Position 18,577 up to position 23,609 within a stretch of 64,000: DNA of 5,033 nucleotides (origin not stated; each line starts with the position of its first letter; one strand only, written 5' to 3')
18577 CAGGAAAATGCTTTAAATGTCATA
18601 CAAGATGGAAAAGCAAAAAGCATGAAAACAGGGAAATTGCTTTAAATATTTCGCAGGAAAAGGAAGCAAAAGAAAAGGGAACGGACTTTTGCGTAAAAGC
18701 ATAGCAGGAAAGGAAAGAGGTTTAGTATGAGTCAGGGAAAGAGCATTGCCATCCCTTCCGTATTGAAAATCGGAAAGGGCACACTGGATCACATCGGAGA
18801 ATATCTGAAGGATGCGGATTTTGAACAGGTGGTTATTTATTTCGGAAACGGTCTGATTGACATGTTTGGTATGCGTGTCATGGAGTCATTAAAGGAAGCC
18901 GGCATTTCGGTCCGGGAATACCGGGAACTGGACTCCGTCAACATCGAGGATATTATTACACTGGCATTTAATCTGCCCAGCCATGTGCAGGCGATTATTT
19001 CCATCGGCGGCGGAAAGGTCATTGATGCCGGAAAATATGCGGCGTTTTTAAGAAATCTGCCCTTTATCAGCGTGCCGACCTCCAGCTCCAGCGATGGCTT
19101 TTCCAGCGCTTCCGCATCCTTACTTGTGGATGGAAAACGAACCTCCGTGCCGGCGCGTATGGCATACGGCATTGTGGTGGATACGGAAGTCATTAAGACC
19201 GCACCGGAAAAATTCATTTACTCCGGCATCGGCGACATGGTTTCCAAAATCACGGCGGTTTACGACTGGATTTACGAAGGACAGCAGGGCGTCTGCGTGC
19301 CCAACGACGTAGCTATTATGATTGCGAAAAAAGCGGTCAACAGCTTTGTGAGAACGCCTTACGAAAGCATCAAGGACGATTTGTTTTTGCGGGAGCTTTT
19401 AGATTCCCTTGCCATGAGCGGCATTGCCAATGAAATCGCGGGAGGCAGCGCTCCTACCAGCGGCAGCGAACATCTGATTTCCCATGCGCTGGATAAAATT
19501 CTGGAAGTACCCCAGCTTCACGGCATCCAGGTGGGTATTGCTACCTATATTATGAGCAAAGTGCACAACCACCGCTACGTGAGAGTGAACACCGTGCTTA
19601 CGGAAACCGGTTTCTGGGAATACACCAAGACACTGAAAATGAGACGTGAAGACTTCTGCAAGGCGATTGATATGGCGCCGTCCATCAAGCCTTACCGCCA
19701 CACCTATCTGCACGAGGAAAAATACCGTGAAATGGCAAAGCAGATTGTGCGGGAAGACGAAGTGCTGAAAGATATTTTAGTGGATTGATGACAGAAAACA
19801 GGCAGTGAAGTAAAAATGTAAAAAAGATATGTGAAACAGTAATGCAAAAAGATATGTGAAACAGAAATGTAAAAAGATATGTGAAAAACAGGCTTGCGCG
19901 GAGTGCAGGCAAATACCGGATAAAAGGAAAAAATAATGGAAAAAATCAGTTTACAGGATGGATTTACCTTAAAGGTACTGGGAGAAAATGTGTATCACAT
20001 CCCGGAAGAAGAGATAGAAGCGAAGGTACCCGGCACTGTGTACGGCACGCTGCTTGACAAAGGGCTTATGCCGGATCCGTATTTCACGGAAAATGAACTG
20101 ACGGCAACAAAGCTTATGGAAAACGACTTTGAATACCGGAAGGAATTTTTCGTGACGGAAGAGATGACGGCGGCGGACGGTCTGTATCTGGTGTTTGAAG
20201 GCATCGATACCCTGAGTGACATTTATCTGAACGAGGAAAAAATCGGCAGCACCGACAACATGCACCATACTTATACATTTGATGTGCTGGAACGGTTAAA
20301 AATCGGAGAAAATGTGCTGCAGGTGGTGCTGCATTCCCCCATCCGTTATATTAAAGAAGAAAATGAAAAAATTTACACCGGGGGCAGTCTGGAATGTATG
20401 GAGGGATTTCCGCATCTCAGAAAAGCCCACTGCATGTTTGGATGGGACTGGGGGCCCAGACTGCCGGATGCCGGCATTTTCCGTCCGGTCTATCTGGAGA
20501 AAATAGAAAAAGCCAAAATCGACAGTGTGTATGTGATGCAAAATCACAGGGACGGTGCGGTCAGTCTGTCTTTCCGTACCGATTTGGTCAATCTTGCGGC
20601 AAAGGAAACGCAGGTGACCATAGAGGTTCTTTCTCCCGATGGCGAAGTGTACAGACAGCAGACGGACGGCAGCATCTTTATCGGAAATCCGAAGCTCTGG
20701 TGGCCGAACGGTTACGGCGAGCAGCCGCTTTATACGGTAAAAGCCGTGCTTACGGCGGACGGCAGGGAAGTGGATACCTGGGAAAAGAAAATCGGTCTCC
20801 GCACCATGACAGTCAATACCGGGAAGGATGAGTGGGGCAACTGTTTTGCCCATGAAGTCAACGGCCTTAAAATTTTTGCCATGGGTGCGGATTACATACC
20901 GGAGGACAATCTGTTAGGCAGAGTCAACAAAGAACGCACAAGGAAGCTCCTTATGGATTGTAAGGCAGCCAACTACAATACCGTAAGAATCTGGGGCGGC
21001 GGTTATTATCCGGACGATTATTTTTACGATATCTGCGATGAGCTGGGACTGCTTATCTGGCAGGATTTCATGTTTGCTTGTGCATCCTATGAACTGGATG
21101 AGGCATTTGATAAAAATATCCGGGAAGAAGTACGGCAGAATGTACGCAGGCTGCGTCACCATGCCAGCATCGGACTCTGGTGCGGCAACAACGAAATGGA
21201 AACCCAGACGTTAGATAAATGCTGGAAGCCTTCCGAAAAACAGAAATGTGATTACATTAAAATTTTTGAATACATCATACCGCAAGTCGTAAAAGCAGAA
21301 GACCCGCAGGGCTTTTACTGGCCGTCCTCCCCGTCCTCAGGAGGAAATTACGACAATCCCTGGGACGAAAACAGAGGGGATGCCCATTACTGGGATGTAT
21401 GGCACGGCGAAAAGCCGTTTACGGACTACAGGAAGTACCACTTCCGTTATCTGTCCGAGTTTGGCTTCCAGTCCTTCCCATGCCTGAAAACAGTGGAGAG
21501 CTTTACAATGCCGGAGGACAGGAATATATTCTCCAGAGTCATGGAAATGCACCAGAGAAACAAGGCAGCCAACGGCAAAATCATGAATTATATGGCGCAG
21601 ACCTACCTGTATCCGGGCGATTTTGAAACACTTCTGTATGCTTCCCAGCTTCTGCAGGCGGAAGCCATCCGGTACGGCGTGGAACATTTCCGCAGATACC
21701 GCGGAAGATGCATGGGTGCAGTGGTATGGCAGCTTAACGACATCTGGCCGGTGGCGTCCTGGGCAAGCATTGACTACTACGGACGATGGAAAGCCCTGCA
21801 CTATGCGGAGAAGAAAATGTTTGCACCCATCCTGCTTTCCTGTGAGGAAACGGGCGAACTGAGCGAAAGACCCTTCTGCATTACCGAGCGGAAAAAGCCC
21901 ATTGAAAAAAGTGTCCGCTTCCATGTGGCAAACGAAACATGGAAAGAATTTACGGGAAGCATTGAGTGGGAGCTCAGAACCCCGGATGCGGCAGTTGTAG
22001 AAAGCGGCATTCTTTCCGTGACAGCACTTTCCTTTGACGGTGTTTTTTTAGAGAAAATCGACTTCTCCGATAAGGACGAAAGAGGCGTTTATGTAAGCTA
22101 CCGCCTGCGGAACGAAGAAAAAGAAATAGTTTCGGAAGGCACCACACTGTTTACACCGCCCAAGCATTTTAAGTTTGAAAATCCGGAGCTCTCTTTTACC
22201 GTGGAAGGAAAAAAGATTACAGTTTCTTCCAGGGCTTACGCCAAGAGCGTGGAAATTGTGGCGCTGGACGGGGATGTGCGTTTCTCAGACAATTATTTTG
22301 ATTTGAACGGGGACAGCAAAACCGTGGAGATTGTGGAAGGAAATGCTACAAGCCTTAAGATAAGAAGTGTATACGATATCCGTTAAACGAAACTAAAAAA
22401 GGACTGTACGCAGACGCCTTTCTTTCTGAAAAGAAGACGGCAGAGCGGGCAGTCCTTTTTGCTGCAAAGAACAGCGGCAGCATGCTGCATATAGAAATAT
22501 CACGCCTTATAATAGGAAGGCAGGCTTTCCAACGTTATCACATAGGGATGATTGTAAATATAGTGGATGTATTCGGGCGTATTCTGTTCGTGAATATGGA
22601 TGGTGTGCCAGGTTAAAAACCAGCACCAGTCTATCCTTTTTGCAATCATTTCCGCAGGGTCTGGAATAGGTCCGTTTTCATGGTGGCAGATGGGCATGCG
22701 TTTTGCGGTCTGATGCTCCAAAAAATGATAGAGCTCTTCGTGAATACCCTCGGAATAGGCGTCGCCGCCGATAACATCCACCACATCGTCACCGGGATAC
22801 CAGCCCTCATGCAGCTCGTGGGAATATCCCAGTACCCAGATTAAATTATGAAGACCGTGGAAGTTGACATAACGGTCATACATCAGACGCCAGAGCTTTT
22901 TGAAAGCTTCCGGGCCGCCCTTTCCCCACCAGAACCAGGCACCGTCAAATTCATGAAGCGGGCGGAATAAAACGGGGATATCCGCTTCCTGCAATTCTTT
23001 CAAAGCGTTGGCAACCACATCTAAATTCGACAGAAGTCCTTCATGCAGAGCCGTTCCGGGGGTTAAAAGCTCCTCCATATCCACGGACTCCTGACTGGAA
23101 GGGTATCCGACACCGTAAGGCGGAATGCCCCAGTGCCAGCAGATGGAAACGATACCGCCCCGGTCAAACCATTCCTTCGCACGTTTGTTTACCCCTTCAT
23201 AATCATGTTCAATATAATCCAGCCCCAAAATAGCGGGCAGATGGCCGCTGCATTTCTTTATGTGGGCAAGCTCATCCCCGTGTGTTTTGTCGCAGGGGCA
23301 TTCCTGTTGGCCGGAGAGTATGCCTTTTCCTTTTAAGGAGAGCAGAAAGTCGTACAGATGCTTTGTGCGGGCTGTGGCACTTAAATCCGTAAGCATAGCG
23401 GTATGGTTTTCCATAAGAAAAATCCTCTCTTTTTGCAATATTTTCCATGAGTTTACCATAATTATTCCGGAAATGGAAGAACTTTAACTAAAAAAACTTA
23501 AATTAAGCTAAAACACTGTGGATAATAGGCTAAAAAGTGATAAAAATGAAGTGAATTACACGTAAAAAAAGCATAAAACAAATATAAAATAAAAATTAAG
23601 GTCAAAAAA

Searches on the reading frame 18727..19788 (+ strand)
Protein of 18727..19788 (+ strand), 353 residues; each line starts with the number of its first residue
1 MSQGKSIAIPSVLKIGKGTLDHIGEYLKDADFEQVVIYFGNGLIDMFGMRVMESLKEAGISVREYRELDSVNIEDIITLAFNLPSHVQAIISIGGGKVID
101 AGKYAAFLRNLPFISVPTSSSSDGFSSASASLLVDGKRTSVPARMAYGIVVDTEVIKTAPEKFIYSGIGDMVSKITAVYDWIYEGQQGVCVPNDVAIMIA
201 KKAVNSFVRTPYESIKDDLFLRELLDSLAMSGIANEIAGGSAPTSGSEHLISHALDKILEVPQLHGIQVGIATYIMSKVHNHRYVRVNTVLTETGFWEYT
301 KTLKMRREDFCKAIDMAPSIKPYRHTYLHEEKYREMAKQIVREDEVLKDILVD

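Call 6: search_protein_families(library=pfam, proteins=[window:18727-19788:+], max_evalue=0.001)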
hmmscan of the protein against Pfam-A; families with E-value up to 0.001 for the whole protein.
window:18727-19788:+ (353 aa): 2 families
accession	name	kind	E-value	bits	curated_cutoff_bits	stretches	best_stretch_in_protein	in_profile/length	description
PF13685.12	Fe-ADH_2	-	2.8e-38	131.7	28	1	15-160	2-149/149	Iron-containing alcohol dehydrogenase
PF00465.25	Fe-ADH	-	2.7e-15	56.8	31.3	1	10-133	1-144/168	Iron-containing alcohol dehydrogenase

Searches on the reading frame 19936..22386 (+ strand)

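Call 6: search_protein_families(library=pfam, proteins=[window:19936-22386:+], max_evalue=0.001)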
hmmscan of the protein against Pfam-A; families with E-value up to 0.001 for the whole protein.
window:19936-22386:+ (816 aa): 5 families
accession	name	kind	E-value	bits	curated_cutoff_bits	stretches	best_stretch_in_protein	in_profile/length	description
PF22666.2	Glyco_hydro_2_N2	-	3.9e-48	164.1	27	1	26-183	11-167/167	Glycosyl hydrolase 2 galactose-binding domain-like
PF17786.7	Mannosidase_ig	-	3.8e-12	47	23.4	1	659-744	2-91/91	Mannosidase Ig/CBM-like domain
PF00703.27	Glyco_hydro_2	-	4.7e-12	47.1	23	1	194-289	2-109/109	Glycosyl hydrolases family 2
PF17753.7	Ig_mannosidase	-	6.3e-12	45.4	22.6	1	748-815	2-81/81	Ig-fold domain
PF02837.24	Glyco_hydro_2_N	-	1.1e-07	32.4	28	1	66-148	68-150/169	Glycosyl hydrolases family 2, sugar binding domain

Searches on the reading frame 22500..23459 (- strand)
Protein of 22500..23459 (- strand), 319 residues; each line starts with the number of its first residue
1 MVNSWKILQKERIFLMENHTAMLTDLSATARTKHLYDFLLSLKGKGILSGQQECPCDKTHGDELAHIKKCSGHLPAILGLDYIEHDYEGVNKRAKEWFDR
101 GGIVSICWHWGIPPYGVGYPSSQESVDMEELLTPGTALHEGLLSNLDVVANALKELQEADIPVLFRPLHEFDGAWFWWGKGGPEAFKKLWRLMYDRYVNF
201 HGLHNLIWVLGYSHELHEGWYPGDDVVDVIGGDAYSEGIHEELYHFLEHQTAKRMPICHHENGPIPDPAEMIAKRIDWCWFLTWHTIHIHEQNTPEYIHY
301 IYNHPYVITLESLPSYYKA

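Call 6: search_protein_families(library=pfam, proteins=[window:22500-23459:-], max_evalue=0.001)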
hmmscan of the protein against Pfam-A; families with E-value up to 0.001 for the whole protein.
window:22500-23459:- (319 aa): 1 family
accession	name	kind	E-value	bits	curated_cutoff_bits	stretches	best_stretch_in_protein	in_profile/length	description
PF02156.21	Glyco_hydro_26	-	7e-58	196.9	20.2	1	27-309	4-308/311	Glycosyl hydrolase family 26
